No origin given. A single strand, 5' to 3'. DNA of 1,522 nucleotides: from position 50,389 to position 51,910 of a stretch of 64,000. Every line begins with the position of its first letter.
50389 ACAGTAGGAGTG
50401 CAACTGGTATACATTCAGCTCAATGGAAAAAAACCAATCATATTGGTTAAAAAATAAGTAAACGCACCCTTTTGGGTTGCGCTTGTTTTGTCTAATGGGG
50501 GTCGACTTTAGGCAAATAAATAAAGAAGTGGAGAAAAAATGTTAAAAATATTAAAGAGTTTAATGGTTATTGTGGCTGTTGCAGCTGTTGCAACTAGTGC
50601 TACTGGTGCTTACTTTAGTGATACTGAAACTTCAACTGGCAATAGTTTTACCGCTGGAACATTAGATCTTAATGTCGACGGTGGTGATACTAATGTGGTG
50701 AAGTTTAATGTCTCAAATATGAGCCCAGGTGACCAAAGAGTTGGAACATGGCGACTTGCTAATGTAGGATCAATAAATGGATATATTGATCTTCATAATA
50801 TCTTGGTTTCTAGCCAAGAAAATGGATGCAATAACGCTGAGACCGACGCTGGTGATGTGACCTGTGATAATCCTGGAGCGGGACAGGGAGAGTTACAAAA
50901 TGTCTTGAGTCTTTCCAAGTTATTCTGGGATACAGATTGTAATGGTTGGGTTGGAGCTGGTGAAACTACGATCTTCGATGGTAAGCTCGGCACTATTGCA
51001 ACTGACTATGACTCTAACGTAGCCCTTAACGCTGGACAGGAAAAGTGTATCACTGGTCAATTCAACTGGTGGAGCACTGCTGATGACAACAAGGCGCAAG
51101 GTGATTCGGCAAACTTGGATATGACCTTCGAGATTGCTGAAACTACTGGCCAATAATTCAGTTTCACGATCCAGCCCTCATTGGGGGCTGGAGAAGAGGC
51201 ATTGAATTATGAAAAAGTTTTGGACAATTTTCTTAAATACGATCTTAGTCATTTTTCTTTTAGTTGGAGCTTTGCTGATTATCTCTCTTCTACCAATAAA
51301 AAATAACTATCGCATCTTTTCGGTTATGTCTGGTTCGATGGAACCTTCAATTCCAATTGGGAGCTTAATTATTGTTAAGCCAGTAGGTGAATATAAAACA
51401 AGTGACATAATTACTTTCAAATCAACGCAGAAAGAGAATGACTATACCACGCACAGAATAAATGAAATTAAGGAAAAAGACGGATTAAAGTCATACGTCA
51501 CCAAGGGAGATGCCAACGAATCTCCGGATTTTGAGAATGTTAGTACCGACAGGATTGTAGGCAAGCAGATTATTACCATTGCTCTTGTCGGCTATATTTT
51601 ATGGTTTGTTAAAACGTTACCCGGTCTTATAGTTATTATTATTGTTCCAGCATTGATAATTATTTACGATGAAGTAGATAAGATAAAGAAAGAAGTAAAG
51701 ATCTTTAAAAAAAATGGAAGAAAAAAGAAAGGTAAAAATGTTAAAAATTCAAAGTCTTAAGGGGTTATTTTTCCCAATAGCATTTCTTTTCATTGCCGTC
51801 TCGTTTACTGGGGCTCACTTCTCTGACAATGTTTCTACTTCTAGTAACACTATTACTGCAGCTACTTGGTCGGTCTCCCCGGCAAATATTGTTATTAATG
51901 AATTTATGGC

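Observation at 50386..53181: SipW signal peptidase flanked by three SipW-cognate secreted proteins (TasA/camelysin-like, a lamin-tail-domain protein, a C-terminally anchored protein)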

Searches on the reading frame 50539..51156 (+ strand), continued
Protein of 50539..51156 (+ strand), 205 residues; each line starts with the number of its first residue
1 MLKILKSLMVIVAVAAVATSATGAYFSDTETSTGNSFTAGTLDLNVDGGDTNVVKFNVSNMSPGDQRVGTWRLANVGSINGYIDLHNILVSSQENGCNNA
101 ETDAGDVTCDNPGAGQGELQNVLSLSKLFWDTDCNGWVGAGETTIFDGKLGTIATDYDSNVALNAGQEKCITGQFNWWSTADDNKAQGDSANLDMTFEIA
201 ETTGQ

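Call 43: search_protein_families(library=ncbifam, proteins=[L006:11321-11977:+, L013:6340-7083:+, L043:7778-8350:+, L012:11117-11746:+, L009:11236-12855:+, L020:11315-13777:+, L027:9639-10658:+, L058:11196-13478:+], max_evalue=0.1)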
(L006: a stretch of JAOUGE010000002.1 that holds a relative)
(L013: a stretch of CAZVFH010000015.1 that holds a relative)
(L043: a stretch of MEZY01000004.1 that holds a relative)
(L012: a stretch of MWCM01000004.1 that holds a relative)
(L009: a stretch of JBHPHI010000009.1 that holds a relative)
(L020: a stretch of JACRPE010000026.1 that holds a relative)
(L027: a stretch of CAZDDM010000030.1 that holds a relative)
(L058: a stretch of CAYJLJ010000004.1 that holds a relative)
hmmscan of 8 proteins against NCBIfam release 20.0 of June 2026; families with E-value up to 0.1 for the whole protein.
L006:11321-11977:+ (218 aa): 2 families
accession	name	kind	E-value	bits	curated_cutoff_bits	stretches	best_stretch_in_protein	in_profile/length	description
TIGR04088.1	cognate_SipW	domain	1.8e-05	24.8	19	1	15-43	5-32/34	SipW-dependent-type signal peptide-containing protein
NF005788.0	PRK07608.1-3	equivalog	0.1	11.4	478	0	139-190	5-62/388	UbiH/UbiF family hydroxylase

L013:6340-7083:+ (247 aa): 0 families

L043:7778-8350:+ (190 aa): 1 family
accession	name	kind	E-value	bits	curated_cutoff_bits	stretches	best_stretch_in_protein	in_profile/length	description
TIGR04088.1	cognate_SipW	domain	5.9e-05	23.1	19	1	15-45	3-32/34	SipW-dependent-type signal peptide-containing protein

L012:11117-11746:+ (209 aa): 0 families

L009:11236-12855:+ (539 aa): 1 family
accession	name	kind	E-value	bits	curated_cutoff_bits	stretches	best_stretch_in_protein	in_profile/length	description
TIGR04088.1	cognate_SipW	domain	0.041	14.1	19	0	38-56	15-32/34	SipW-dependent-type signal peptide-containing protein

L020:11315-13777:+ (820 aa): 3 families
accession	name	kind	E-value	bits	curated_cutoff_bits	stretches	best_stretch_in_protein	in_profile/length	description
TIGR00868.1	hCaCC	subfamily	9.3e-14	50.2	900.85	1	394-505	746-861/863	calcium-activated chloride channel protein 1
NF047446.1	barrel_OmpL47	domain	4.3e-11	43.1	40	1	334-397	5-66/68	OmpL47-type beta-barrel domain-containing protein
NF047441.1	Lepto_OmpL47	equivalog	0.0008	19.1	250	1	331-405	256-328/336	multi-beta-barrel domain surface protein OmpL47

L027:9639-10658:+ (339 aa): 0 families

L058:11196-13478:+ (760 aa): 1 family
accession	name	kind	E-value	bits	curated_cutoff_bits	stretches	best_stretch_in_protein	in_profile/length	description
TIGR04088.1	cognate_SipW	domain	0.0089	16.2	19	1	21-41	13-32/34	SipW-dependent-type signal peptide-containing protein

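Call 44: search_protein_families(library=pfam, proteins=[L006:11321-11977:+, L013:6340-7083:+, L043:7778-8350:+, L012:11117-11746:+, L009:11236-12855:+, L020:11315-13777:+, L027:9639-10658:+, L058:11196-13478:+], max_evalue=0.01)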
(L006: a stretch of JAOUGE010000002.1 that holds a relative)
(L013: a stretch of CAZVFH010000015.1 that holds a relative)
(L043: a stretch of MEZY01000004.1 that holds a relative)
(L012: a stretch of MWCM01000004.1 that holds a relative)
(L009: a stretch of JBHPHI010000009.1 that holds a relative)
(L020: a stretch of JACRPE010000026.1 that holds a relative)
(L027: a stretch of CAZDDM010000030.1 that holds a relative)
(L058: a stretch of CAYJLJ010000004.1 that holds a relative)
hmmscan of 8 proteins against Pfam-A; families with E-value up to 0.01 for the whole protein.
L006:11321-11977:+ (218 aa): 1 family
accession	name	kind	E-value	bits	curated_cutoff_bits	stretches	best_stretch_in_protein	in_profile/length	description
PF00932.25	LTD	-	2.1e-19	70.3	34.3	1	54-174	2-108/109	Lamin Tail Domain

L013:6340-7083:+ (247 aa): 1 family
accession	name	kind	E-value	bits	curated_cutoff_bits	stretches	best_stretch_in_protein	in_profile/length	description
PF00932.25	LTD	-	4.8e-14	53.1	34.3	1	72-175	4-96/109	Lamin Tail Domain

L043:7778-8350:+ (190 aa): 1 family
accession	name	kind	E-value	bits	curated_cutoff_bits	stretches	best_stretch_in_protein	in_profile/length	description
PF00932.25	LTD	-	4.5e-15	56.4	34.3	1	48-158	4-108/109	Lamin Tail Domain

L012:11117-11746:+ (209 aa): 1 family
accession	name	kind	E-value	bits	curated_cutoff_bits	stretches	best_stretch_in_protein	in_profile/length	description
PF00932.25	LTD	-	2.2e-16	60.6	34.3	1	65-177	2-107/109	Lamin Tail Domain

L009:11236-12855:+ (539 aa): 5 families
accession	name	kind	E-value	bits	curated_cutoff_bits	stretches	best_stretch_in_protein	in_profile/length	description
PF00932.25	LTD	-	3.3e-15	56.8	34.3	1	290-403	4-108/109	Lamin Tail Domain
PF19077.6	Big_13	-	7.9e-06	26.7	27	1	221-255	55-92/102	Bacterial Ig-like domain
PF13750.12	Big_3_3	-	0.0024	18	27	0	133-192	12-74/157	Bacterial Ig-like domain (group 3)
PF17957.7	Big_7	-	0.0049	17.9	24.1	1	167-243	1-69/70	Bacterial Ig domain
PF07495.19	Y_Y_Y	-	0.0089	16.4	26.6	0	233-255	33-55/65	Y_Y_Y domain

L020:11315-13777:+ (820 aa): 6 families
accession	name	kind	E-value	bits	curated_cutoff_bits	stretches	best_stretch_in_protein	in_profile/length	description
PF00932.25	LTD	-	5.7e-13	49.6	34.3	1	517-628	4-104/109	Lamin Tail Domain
PF00041.27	fn3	-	1e-12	48.5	25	1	407-496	3-72/84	Fibronectin type III domain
PF14292.12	SusE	-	0.00012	22.7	25.2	1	399-481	14-90/106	SusE outer membrane protein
PF02018.23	CBM_4_9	-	0.0017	19.2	25.9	1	165-222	3-51/136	Carbohydrate binding domain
PF25788.1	Ig_Rha78A_N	-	0.0019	18.9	27.4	0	64-131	17-88/105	Rha78A-like, N-terminal immunoglobulin domain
PF16655.11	PhoD_N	-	0.0056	17.6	30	0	447-494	33-80/90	PhoD-like phosphatase, N-terminal domain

L027:9639-10658:+ (339 aa): 1 family
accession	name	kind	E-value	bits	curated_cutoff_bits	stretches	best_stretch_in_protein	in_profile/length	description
PF00932.25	LTD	-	3.2e-13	50.4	34.3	1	52-161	5-104/109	Lamin Tail Domain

L058:11196-13478:+ (760 aa): 2 families
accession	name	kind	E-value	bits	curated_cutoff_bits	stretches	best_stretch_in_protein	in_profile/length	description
PF00932.25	LTD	-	3.6e-09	37.4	34.3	1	487-594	5-106/109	Lamin Tail Domain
PF00041.27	fn3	-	0.0017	19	25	1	382-464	2-71/84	Fibronectin type III domain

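Call 46: predict_structure(alignment_id=A3)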
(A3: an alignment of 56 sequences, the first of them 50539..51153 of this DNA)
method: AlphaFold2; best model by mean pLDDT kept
length: 205 residues; sequences in the alignment: 56
mean_pLDDT: 83.0   pTM: 0.71
mean pLDDT of the five models: 83.0, 83.0, 81.5, 80.4, 79.2
residues with pLDDT >= 90: 93; 70-90: 85; 50-70: 11; < 50: 16
segments of 3 or more residues with pLDDT < 50: 22-37
pLDDT, mean of each block of 10 residues (from residue 1): 74 64 40 45 85 79 89 92 93 88 84 84 95 94 95 94 94 93 89 92 81
secondary structure, 60 per line:
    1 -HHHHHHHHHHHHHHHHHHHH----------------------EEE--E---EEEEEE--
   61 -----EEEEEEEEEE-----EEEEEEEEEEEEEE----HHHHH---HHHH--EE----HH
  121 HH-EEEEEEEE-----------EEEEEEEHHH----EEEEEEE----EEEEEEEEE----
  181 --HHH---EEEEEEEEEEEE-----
elements in order: H2-21 E44-46 E53-58 E66-75 E81-94 H99-103 H107-110 H119-122 E124-131 E143-149 E157-163 E168-176 E189-200

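Call 49: find_encoding_contigs(protein=P0002, flank=10000, max_places=1)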
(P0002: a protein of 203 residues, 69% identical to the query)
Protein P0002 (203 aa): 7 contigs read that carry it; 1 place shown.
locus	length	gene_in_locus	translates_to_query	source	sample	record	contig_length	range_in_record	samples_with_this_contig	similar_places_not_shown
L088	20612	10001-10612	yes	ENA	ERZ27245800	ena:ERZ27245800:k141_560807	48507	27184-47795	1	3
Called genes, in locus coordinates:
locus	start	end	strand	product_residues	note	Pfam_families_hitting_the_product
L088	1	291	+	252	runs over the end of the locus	-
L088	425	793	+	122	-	-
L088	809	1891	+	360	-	PF03462:PCRF, PF00472:RF-1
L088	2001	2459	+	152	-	-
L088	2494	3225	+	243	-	PF00005:ABC_tran, PF13304:AAA_21 (faint)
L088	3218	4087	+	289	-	PF18075:FtsX_ECD, PF02687:FtsX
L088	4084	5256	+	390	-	PF01551:Peptidase_M23 (faint)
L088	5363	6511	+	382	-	PF02018:CBM_4_9 (weak)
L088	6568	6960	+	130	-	PF04892:VanZ-LLP1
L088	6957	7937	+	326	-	PF01073:3Beta_HSD, PF01370:Epimerase, PF02719:Polysacc_synt_2, PF04321:RmlD_sub_bind, PF05368:NmrA, PF07993:NAD_binding_4 (faint), PF13460:NAD_binding_10, PF16363:GDP_Man_Dehyd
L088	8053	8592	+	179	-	PF11181:YflT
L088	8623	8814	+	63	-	PF11387:DUF2795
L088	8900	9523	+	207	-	PF01789:PsbP (faint)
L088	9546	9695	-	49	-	PF11295:DUF3096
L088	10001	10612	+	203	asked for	PF12389:Peptidase_M73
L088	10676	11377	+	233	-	PF00717:Peptidase_S24 (faint)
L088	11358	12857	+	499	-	PF00932:LTD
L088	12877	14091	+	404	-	PF00041:fn3 (weak)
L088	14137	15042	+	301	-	PF00188:CAP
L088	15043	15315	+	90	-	PF18900:DUF5656 (weak)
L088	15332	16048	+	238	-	PF00483:NTP_transferase, PF12804:NTP_transf_3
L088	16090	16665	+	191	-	PF06560:GPI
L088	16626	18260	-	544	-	PF00343:Phosphorylase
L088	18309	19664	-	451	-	PF03065:Glyco_hydro_57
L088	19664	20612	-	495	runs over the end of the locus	PF08323:Glyco_transf_5, PF00534:Glycos_transf_1, PF13692:Glyco_trans_1_4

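Call 52: fold_search(model_id=the predicted structure, library=pdb)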
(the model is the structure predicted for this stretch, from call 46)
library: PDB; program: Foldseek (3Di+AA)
matches with E <= 10: 1206; with E <= 0.001: 1
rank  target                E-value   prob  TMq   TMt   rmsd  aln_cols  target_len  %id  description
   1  8aur_A                2.1e-05  1.00  0.47  0.42   8.8       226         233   17  Cryo-EM structure of a TasA fibre (released 2022-11-30)
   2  5of2                  2.0e-03  1.00  0.44  0.47   5.8       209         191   13  The structural versatility of TasA in B. subtilis biofilm formation (released 2018-03-21)
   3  7fe5_A                1.0e-02  0.84  0.27  0.29  12.8       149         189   13  AvmM Catalyzes Macrocyclization in Alchivemycin A Biosynthesis (released 2021-09-01)
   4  7fe0_A                1.5e-02  0.75  0.26  0.28  12.1       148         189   12  AvmM Catalyzes Macrocyclization in Alchivemycin A Biosynthesis (released 2021-09-01)
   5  2zai_B                1.6e-02  0.21  0.18  0.10  14.8       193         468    8  Crystal structure of the soluble domain of STT3 from P. furiosus (released 2007-12-11)
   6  6fvi                  3.0e-02  0.57  0.23  0.30  13.0       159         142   11  ASH / PapD-like domain of human CEP192 (PapD-like domain 7) (released 2019-03-20)
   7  8iqe_B                3.2e-02  0.13  0.16  0.08  14.0       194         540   12  Crystal structure of tetrameric K2-2 TSP (released 2024-02-21)
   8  3vu1_B                4.5e-02  0.20  0.17  0.10  17.9       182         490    8  Crystal structure of the C-terminal globular domain of oligosaccharyltransferase (PhAglB-L, O74088_PYRHO) from Pyrococ (released 2013-01-23)
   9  2zag_B                4.5e-02  0.16  0.18  0.10  14.7       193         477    9  Crystal structure of the SeMet-substituted soluble domain of STT3 from P. furiosus (released 2007-12-11)
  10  8iqe_D                4.8e-02  0.15  0.19  0.09  13.4       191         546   11  Crystal structure of tetrameric K2-2 TSP (released 2024-02-21)
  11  8b5l_v                5.3e-02  0.77  0.22  0.28   9.3       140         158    8  Cryo-EM structure of ribosome-Sec61-TRAP (TRanslocon Associated Protein) translocon complex (released 2023-03-01)
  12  1p8j_H                5.3e-02  0.41  0.26  0.14   9.7       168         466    8  CRYSTAL STRUCTURE OF THE PROPROTEIN CONVERTASE FURIN (released 2003-07-08)
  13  1p8j_C                5.7e-02  0.38  0.26  0.14   9.7       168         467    8  CRYSTAL STRUCTURE OF THE PROPROTEIN CONVERTASE FURIN (released 2003-07-08)
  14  3vu1_A                5.7e-02  0.21  0.19  0.10  18.2       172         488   10  Crystal structure of the C-terminal globular domain of oligosaccharyltransferase (PhAglB-L, O74088_PYRHO) from Pyrococ (released 2013-01-23)
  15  5aza_A                6.0e-02  0.14  0.18  0.06  15.8       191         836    9  Crystal structure of MBP-sAglB fusion protein with a 20-residue spacer in the connector helix (released 2016-01-13)
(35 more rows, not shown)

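Call 67: list_cluster_members(proteins=[P0140, window:50539-51153:+, window:52291-53178:+, window:51209-51757:+])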
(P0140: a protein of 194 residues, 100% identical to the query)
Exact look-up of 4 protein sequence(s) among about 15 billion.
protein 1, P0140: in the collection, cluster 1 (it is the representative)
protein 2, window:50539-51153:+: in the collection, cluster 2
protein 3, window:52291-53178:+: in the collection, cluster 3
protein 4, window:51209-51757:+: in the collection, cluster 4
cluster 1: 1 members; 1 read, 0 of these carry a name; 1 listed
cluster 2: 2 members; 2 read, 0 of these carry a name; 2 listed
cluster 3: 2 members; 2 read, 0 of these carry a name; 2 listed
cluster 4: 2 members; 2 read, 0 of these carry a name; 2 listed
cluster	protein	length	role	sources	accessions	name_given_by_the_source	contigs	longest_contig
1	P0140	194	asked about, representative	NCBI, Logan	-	-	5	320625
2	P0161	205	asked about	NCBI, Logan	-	-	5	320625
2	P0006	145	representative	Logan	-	-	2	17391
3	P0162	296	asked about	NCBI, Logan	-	-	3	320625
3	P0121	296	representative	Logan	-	-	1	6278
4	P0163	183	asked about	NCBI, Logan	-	-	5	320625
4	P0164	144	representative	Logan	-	-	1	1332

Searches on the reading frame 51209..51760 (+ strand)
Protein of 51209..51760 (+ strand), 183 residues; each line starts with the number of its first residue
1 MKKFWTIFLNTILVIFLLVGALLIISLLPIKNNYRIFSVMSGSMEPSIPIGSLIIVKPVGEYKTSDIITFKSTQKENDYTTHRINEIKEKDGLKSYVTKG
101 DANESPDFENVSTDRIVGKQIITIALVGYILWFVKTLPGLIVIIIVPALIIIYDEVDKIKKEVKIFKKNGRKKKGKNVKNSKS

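Call 3: search_protein_families(library=pfam, proteins=[window:51209-51760:+], max_evalue=0.1)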
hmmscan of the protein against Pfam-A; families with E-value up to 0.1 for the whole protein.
window:51209-51760:+ (183 aa): 4 families
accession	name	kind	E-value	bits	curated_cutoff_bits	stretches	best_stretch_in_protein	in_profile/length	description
PF10502.14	Peptidase_S26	-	3e-06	27.7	22.9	1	11-79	4-73/168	Signal peptidase, peptidase S26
PF00717.28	Peptidase_S24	-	0.00016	21.8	23.3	1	30-90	31-88/116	Peptidase S24-like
PF19470.4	DUF6007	-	0.014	15.8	26.7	1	3-32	33-62/65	Family of unknown function (DUF6007)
PF04854.19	DUF624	-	0.04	14.6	24.2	1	130-160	6-36/77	Protein of unknown function, DUF624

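Call 4: search_protein_families(library=ncbifam, proteins=[window:51209-51760:+], max_evalue=0.1)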
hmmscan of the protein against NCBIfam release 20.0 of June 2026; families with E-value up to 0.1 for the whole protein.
window:51209-51760:+ (183 aa): 5 families
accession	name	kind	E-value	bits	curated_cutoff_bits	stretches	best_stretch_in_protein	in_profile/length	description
NF046067.1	SigPepSipWBacil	equivalog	1.7e-30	106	190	1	7-179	6-185/189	signal peptidase I SipW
TIGR02228.1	sigpep_I_arch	equivalog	4.8e-30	104.5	51.85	1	11-158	6-157/158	signal peptidase I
TIGR02227.1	sigpep_I_bact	equivalog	1.4e-06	28.2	47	1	17-84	4-74/162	signal peptidase I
TIGR00785.1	dass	subfamily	0.021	13.5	198.6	1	125-176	190-243/444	DASS family sodium-coupled anion symporter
TIGR04346.1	DotA_TraY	subfamily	0.076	11.6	100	1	79-153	454-524/656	DotA/TraY family protein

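Call 11: find_encoding_contigs(protein=window:51209-51760:+, flank=10000, max_places=6)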
Protein window:51209-51760:+ (183 aa): 5 contigs read that carry it; 5 places shown.
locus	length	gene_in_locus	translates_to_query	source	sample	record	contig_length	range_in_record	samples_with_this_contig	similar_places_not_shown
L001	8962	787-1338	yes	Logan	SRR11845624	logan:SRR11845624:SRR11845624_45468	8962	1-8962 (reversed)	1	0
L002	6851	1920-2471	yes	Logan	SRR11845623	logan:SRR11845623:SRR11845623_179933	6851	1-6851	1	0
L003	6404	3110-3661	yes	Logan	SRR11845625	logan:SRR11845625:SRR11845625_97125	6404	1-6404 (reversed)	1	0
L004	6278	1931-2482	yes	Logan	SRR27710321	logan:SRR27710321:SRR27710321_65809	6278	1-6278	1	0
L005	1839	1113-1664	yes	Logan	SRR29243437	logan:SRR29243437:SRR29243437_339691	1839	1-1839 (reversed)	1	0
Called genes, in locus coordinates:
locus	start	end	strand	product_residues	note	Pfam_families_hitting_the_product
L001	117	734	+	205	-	PF12389:Peptidase_M73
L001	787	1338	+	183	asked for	PF10502:Peptidase_S26 (weak)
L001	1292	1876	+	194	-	PF00932:LTD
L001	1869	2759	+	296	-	-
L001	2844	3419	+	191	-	-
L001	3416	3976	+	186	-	-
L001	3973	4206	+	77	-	-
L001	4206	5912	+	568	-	PF05157:MshEN (weak), PF00437:T2SSE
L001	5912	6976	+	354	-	PF00437:T2SSE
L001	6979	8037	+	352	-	PF00482:T2SSF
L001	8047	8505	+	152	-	-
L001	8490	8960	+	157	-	?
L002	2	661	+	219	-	?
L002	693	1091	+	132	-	PF04977:DivIC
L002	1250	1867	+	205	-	PF12389:Peptidase_M73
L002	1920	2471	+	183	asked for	PF10502:Peptidase_S26 (weak)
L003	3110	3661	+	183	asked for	PF10502:Peptidase_S26 (weak)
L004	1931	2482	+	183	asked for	PF10502:Peptidase_S26 (weak)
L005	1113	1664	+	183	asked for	PF10502:Peptidase_S26 (weak)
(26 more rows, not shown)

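Call 41: search_solved_structures(query=window:51209-51757:+, max_evalue=0.01, show_alignments=2)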
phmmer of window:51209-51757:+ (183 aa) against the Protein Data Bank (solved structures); distinct sequences matched with E-value up to 0.01: 3.
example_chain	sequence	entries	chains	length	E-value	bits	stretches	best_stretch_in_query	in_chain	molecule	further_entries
7p2q_A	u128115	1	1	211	5.5e-05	26.5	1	20-107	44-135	Signal peptidase complex catalytic subunit SEC11C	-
7p2p_A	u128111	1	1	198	0.00078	22.8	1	21-107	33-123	Signal peptidase complex catalytic subunit SEC11A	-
9rjb_A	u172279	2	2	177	0.0016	21.8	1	21-107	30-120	Signal peptidase complex catalytic subunit SEC11A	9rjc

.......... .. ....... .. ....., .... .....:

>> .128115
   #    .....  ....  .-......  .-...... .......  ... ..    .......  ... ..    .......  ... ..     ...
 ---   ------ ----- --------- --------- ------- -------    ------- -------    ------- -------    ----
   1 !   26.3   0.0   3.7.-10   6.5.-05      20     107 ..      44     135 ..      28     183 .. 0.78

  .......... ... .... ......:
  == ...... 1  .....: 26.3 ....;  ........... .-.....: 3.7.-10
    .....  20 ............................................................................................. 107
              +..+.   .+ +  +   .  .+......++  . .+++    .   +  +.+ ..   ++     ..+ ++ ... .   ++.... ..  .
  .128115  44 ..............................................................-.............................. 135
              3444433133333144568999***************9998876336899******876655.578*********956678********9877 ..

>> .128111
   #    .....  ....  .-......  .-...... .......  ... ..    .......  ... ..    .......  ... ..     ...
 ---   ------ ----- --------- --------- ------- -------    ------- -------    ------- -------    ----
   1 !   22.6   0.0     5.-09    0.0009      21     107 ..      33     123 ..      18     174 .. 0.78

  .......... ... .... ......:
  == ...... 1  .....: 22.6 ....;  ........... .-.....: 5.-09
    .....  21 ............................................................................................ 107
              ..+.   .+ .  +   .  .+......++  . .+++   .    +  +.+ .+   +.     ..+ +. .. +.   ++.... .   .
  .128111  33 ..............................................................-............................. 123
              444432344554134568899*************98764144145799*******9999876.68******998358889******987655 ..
